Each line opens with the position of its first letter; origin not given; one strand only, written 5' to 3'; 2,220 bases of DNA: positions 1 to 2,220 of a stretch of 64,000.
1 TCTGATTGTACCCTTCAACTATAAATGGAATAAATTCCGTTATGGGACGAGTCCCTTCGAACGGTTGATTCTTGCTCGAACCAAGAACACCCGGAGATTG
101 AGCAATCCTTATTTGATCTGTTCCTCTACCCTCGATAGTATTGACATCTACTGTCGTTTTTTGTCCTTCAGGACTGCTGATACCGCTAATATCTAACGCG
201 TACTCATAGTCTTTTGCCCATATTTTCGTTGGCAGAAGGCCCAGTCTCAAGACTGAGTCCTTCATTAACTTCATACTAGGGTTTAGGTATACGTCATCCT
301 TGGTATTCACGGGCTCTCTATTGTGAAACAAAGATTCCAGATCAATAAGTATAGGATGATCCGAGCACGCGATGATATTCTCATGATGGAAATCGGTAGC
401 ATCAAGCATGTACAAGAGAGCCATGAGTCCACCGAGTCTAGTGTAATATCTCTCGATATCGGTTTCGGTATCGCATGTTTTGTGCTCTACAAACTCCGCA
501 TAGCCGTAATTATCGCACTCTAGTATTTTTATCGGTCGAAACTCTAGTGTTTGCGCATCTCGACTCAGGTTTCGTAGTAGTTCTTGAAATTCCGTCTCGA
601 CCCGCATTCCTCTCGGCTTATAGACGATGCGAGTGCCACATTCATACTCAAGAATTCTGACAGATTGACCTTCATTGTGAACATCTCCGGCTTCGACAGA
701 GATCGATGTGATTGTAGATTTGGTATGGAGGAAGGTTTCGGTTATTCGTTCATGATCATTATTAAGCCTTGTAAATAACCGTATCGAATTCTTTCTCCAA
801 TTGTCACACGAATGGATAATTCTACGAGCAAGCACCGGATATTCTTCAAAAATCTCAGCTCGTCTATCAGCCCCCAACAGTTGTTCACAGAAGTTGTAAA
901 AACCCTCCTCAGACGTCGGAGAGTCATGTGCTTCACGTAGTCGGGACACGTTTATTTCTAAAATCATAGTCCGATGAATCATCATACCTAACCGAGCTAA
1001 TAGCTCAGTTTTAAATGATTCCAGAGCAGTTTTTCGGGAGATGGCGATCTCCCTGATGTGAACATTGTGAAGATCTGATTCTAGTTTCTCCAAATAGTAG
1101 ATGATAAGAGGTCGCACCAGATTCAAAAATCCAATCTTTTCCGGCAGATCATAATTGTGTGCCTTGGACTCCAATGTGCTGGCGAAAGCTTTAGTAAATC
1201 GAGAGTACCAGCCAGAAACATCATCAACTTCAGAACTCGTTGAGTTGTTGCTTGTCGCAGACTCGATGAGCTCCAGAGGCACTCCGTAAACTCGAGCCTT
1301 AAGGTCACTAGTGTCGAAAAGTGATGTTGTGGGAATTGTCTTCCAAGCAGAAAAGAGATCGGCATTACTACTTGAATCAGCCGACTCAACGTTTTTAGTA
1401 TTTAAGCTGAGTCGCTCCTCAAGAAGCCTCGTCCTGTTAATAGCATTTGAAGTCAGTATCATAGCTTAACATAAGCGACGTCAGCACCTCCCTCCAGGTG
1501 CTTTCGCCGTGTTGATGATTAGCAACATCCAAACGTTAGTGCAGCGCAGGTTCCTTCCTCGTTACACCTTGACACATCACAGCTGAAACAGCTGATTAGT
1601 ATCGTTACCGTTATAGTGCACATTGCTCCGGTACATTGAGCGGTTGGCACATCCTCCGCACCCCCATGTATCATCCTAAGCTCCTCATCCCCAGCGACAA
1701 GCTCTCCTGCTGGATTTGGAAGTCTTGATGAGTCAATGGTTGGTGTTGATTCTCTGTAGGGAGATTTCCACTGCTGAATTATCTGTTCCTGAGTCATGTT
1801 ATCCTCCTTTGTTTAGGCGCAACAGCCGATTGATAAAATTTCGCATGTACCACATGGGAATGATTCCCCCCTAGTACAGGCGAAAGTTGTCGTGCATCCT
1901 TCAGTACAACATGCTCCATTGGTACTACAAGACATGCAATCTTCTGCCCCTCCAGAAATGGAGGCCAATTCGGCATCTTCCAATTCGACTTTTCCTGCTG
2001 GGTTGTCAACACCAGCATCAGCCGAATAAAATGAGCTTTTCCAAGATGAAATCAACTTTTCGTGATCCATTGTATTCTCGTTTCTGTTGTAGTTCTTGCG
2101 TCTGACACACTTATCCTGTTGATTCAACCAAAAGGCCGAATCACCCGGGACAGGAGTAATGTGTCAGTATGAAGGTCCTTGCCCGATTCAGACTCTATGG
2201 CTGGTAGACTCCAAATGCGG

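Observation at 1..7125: Class II lanthipeptide gene cluster with two Cys-rich GG-leader precursors, a partial LanM, LanT(C39) and an ATPase-less FtsX permease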

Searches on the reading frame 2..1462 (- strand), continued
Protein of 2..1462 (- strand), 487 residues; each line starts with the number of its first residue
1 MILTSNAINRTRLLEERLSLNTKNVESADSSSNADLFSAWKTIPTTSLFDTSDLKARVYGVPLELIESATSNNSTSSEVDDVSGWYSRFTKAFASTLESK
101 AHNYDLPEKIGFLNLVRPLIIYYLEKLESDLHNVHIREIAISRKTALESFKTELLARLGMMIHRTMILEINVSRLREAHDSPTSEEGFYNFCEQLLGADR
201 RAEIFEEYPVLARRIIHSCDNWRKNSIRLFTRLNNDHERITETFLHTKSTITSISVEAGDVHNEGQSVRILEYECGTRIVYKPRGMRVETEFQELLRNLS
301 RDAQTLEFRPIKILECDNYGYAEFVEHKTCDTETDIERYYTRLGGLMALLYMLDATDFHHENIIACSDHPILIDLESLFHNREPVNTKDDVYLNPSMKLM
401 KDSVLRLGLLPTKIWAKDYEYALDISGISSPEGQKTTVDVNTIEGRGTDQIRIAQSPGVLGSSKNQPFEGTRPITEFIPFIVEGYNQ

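Call 81: search_protein_families(library=ncbifam, proteins=[L055:3450-4079:+, L055:870-2639:+, L055:10548-11354:+, L055:8001-10514:+], max_evalue=0.1)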
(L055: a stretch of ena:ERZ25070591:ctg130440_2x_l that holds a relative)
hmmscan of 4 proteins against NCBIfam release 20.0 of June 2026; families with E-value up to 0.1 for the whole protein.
L055:3450-4079:+ (210 aa): 0 families

L055:870-2639:+ (590 aa): 198 families (the best 25 are shown)
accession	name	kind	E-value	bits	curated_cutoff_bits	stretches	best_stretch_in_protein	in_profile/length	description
TIGR02203.1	MsbA_lipidA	equivalog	1.4e-81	274.7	602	1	35-585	28-569/572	lipid A export permease/ATP-binding protein MsbA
TIGR02204.1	MsbA_rel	hypoth_equivalog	1.4e-73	248.5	780.4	1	66-585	59-575/576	ABC transporter, permease/ATP-binding protein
TIGR01846.1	type_I_sec_HlyB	subfamily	4.2e-68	230.2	725.55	1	65-585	178-692/694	type I secretion system permease/ATPase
TIGR00958.1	3a01208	subfamily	5.9e-67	226.5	874.6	1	141-579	277-708/711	antigen peptide transporter 2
TIGR03375.1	type_I_sec_LssB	subfamily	4e-66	223.7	693.1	1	153-572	275-689/696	type I secretion system permease/ATPase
TIGR03796.1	NHLM_micro_ABC1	equivalog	9.8e-64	215.8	853.3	1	58-580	190-707/710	NHLP family bacteriocin export ABC transporter peptidase/permease/ATPase subunit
NF008381.0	PRK11176.1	equivalog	1.3e-62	212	867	1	46-585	46-579/582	lipid A ABC transporter ATP-binding protein/permease MsbA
NF010178.0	PRK13657.1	equivalog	9.9e-61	205.9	733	1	265-580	253-565/588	glucan ABC transporter ATP-binding protein/ permease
NF045513.1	HepA_fam_ABC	equivalog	1.1e-57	195.9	725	1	66-585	96-609/610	heterocyst formation ABC transporter subunit HepA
TIGR01192.1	chvA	subfamily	7.2e-57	193.3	585.4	1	258-580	247-565/585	glucan export ABC transporter ATP-binding protein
TIGR03797.1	NHLM_micro_ABC2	equivalog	4.8e-56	190.6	709.4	1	140-581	251-681/686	NHLP bacteriocin export ABC transporter permease/ATPase subunit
NF052233.1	CphA_assoc_ABC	equivalog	6.6e-56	190.1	880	1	43-586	209-744/766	cyanophycin metabolism-associated ABC transporter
TIGR01193.1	bacteriocin_ABC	subfamily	6.4e-55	186.9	523.85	1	65-581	195-705/708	peptide cleavage/export ABC transporter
TIGR02857.1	CydD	equivalog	3.8e-54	184.5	435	1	317-557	294-529/529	thiol reductant ABC exporter subunit CydD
NF008364.0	PRK11160.1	equivalog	1.1e-53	182.8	630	1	146-580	141-570/575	heme ABC transporter ATP-binding protein/permease CydC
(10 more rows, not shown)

L055:10548-11354:+ (269 aa): 3 families
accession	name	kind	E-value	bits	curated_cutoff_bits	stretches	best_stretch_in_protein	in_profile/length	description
TIGR03897.1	lanti_2_LanM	subfamily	4.3e-79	266.4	304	1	4-248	700-931/932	type 2 lanthipeptide synthetase LanM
NF038150.1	lanthi_synth_IV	equivalog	6.3e-24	84.3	650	1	5-248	608-845/851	class IV lanthionine synthetase LanL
NF038151.1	lanthi_synth_III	equivalog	6.8e-13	47.9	575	2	4-155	611-743/833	class III lanthionine synthetase LanKC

L055:8001-10514:+ (838 aa): 2 families
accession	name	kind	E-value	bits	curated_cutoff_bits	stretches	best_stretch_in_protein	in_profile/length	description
TIGR03897.1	lanti_2_LanM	subfamily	1.2e-209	698.4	304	1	139-824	2-671/932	type 2 lanthipeptide synthetase LanM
NF038151.1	lanthi_synth_III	equivalog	0.016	13.6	575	1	737-773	657-693/833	class III lanthionine synthetase LanKC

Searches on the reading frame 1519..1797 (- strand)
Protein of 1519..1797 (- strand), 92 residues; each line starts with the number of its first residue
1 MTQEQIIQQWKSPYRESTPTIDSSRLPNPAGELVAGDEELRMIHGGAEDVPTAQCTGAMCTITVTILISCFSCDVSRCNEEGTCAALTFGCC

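Call 3: search_protein_families(library=pfam, proteins=[window:1519-1797:-], max_evalue=0.01)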
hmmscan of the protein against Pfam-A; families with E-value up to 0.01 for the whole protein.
window:1519-1797:- (92 aa): 0 families

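Call 4: search_protein_families(library=ncbifam, proteins=[window:1519-1797:-], max_evalue=0.01)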
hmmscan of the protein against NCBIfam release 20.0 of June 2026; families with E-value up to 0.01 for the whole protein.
window:1519-1797:- (92 aa): 1 family
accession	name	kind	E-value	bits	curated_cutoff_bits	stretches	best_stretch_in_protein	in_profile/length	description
TIGR03898.1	lanti_MRSA_kill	subfamily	6.6e-05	22.8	23.5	1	6-46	2-44/44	mersacidin/lichenicidin family type 2 lantibiotic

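Call 6: find_encoding_contigs(protein=window:1519-1797:-, flank=10000, max_places=6)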
Protein window:1519-1797:- (92 aa): no gene with exactly this product is on record in the collection.

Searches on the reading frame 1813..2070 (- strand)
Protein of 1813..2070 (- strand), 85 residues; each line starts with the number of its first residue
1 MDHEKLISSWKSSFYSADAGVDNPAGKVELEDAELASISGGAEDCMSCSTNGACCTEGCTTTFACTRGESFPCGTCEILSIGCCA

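Call 3: search_protein_families(library=pfam, proteins=[window:1813-2070:-], max_evalue=0.01)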
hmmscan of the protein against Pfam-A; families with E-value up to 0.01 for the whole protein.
window:1813-2070:- (85 aa): 0 families

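Call 4: search_protein_families(library=ncbifam, proteins=[window:1813-2070:-], max_evalue=0.01)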
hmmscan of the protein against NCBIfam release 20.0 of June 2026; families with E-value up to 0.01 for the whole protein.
window:1813-2070:- (85 aa): 2 families
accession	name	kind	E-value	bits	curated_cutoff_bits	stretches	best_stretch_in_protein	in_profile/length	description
TIGR03898.1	lanti_MRSA_kill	subfamily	4.3e-05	23.4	23.5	1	6-41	2-44/44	mersacidin/lichenicidin family type 2 lantibiotic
TIGR04497.1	GRASP_targ_2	subfamily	0.0086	16.1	32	0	25-44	10-29/50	putative ATP-grasp target RiPP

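Call 13: find_homologous_proteins(query=window:1816-2070:-, max_evalue=1)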
Query seq(85 aa): no candidate shares three 5-residue words with the query. No homologue found.

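Call 35: search_protein_representatives(alignment_id=A2)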
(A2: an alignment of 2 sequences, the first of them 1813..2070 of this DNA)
Query: 2 sequences, 93 profile positions. Proteins with E-value up to 0.001 (for the whole library): 62; up to 1e-10: 2; up to 1e-30: 1. The best 62 are listed.
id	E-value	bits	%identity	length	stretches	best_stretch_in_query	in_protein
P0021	7.1e-50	183.2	-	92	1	1-92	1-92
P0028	3.4e-11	59.2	-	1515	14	29-60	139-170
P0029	2.1e-09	53.5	-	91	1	1-92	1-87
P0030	8.7e-09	51.5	-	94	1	1-92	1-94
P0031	2.8e-08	49.9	-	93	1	1-92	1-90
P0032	7.1e-08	48.6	-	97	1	2-92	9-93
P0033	1.0e-07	48.1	-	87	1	1-92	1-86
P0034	4.7e-07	46.0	-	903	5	3-26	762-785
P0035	8.5e-07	45.1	-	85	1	1-73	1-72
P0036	9.3e-07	45.0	-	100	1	1-92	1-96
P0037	1.4e-06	44.4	-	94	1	1-92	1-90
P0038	1.7e-06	44.2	-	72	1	1-64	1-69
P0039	1.8e-06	44.1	-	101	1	4-92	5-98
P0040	2.0e-06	44.0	-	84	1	1-70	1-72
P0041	2.6e-06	43.6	-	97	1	1-92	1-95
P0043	5.5e-06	42.6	-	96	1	1-92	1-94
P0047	3.5e-05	40.0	-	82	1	1-92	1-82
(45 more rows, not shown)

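Call 37: list_cluster_members(proteins=[P0029, P0030, P0031, P0032, P0036, P0037, P0039, P0041, P0043, P0047])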
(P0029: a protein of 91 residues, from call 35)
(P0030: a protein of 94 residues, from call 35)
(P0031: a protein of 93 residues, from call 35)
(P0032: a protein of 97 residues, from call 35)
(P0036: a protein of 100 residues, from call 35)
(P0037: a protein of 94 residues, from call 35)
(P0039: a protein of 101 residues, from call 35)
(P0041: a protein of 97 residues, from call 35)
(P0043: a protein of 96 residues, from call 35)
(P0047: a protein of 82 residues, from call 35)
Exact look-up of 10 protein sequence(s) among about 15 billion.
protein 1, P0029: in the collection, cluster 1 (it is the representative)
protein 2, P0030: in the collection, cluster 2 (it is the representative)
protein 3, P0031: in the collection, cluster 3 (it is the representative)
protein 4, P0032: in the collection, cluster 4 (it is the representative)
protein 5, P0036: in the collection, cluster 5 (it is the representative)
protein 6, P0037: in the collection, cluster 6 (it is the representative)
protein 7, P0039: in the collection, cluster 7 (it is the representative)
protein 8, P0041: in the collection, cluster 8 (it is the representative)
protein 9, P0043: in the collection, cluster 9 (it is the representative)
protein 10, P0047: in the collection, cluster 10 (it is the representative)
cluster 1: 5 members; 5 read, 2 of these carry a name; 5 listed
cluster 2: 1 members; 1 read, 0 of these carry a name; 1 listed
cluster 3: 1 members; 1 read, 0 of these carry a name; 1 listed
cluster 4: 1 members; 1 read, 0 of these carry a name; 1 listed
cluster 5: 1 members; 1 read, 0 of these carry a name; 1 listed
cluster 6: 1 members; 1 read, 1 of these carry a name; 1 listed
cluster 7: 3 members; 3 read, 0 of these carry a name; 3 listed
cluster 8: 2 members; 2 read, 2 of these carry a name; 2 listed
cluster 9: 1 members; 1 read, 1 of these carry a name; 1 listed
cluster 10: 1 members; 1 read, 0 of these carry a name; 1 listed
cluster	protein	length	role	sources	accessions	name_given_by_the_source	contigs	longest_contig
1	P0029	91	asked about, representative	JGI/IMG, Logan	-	mersacidin/lichenicidin family type 2 lantibiotic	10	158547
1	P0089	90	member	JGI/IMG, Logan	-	mersacidin/lichenicidin family type 2 lantibiotic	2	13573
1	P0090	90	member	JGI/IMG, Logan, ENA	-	-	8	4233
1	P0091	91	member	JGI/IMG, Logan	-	-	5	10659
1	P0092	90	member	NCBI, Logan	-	-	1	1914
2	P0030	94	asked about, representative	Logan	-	-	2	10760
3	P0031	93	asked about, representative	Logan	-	-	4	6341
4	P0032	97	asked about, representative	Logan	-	-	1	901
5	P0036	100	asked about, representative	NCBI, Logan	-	-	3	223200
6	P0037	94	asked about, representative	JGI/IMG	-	mersacidin/lichenicidin family type 2 lantibiotic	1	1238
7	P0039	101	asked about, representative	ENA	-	-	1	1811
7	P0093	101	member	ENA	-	-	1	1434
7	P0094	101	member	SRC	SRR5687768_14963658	-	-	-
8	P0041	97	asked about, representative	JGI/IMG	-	mersacidin/lichenicidin family type 2 lantibiotic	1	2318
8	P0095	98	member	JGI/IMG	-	mersacidin/lichenicidin family type 2 lantibiotic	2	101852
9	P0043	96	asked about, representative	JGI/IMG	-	hypothetical protein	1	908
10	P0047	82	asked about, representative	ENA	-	-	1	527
